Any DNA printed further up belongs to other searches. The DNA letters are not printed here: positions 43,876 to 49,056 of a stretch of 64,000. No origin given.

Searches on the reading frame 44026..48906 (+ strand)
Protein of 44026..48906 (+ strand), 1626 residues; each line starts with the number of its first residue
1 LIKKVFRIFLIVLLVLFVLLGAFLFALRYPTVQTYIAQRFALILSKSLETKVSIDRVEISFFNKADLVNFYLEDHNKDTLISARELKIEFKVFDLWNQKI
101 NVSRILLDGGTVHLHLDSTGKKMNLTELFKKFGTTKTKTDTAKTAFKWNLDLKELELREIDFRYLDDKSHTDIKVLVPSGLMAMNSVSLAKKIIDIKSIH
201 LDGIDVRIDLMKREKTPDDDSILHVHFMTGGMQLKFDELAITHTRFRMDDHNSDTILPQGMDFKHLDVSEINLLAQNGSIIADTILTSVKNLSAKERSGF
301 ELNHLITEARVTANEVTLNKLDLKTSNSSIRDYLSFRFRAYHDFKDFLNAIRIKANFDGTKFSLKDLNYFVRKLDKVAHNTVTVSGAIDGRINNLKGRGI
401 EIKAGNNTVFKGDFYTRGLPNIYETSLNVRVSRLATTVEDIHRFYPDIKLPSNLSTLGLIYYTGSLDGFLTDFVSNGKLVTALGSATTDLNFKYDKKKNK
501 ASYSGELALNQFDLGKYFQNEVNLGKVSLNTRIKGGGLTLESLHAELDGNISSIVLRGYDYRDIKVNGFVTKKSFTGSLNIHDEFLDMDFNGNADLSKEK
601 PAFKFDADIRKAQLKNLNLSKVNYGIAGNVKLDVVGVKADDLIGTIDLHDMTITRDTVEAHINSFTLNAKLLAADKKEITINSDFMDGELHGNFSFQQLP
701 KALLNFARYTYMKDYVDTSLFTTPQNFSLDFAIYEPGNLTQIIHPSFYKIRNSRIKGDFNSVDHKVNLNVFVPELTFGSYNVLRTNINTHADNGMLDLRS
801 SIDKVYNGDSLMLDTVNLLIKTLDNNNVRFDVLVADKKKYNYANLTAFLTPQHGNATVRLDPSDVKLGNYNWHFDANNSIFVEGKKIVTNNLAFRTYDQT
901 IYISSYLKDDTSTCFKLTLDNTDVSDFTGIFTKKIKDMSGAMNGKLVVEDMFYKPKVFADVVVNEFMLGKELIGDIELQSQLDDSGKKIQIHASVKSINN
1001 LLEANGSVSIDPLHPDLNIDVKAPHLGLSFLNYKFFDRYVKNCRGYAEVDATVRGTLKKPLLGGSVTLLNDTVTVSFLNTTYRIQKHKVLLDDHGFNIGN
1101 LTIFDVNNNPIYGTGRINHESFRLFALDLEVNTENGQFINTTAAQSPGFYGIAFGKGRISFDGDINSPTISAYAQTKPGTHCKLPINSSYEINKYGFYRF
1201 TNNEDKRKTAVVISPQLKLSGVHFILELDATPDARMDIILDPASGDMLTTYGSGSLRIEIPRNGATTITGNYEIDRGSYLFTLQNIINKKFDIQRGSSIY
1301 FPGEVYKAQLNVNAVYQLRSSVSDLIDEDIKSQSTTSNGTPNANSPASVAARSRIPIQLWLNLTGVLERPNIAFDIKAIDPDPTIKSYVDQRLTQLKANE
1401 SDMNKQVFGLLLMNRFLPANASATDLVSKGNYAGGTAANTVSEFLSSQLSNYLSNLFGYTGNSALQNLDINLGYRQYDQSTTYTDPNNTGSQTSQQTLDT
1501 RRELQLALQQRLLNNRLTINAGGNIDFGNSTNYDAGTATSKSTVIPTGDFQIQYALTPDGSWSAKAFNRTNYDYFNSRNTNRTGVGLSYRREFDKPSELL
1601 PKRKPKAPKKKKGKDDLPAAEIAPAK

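Call 19: search_protein_families(library=pfam, proteins=[window:44026-48906:+], max_evalue=0.001)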
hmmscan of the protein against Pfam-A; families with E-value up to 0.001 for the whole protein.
window:44026-48906:+ (1626 aa): 3 families
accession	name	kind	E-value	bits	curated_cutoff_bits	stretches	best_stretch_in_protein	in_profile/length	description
PF04357.19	TamB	-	3.1e-56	191.7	22.4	1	1104-1593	6-381/381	TamB, inner membrane protein subunit of TAM complex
PF05359.17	DUF748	-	3.7e-13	48.9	50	1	4-173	13-175/1037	Domain of Unknown Function (DUF748)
PF05170.20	AsmA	-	6.9e-07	28.9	29.8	1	3-171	5-178/607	AsmA family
